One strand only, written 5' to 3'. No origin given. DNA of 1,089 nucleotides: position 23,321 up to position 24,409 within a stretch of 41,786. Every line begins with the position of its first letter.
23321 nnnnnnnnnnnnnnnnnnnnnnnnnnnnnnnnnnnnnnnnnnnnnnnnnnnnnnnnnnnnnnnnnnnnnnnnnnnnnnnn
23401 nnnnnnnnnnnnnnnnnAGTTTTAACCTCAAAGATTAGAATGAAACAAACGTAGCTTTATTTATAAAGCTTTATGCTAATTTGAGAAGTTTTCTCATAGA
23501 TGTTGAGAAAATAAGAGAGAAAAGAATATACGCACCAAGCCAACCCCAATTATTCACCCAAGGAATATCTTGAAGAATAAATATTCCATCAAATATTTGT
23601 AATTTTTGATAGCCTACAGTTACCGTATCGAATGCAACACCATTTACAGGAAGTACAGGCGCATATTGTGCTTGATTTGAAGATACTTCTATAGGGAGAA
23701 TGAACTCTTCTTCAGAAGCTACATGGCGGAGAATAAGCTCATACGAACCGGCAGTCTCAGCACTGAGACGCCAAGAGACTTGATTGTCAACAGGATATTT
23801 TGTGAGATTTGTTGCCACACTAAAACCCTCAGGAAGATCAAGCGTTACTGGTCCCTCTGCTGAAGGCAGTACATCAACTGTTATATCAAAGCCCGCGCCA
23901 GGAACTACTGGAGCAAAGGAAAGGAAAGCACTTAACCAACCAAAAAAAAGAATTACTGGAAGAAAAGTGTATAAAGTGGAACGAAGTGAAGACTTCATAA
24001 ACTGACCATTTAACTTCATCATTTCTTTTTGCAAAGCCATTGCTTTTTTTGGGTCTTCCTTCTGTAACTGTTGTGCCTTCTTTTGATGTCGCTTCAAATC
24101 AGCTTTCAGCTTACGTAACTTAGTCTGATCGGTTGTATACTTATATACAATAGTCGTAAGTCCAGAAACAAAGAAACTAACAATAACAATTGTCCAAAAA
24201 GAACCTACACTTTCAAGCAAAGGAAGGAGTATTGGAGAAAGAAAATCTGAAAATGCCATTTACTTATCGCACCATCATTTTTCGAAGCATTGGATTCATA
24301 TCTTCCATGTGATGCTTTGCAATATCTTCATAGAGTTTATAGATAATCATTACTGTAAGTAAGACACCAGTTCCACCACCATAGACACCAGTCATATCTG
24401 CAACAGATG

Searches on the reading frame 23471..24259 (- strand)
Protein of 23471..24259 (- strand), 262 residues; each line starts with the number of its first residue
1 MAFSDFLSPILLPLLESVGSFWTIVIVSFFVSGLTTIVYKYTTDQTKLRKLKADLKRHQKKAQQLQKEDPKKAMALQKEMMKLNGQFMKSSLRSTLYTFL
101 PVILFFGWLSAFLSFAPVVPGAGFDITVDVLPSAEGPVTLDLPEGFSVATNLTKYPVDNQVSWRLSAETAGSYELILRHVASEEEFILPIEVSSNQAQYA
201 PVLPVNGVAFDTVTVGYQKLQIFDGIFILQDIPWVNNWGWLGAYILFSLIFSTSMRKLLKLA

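Call 7: search_protein_families(library=pfam, proteins=[window:23471-24259:-], max_evalue=0.1)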
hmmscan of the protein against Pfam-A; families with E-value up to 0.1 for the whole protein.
window:23471-24259:- (262 aa): 4 families
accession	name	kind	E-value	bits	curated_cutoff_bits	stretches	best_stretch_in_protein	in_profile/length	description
PF01956.21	EMC3_TMCO1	-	3.3e-15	56.7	27.1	1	21-119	16-114/169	Integral membrane protein EMC3/TMCO1-like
PF02096.25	60KD_IMP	-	5.3e-05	23.7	35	1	22-115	3-91/163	60Kd inner membrane protein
PF13858.11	DUF4199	-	0.031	15.2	32.3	1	19-110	68-156/165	Protein of unknown function (DUF4199)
PF02800.25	Gp_dh_C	-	0.057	13.4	24.4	1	32-93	16-78/158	Glyceraldehyde 3-phosphate dehydrogenase, C-terminal domain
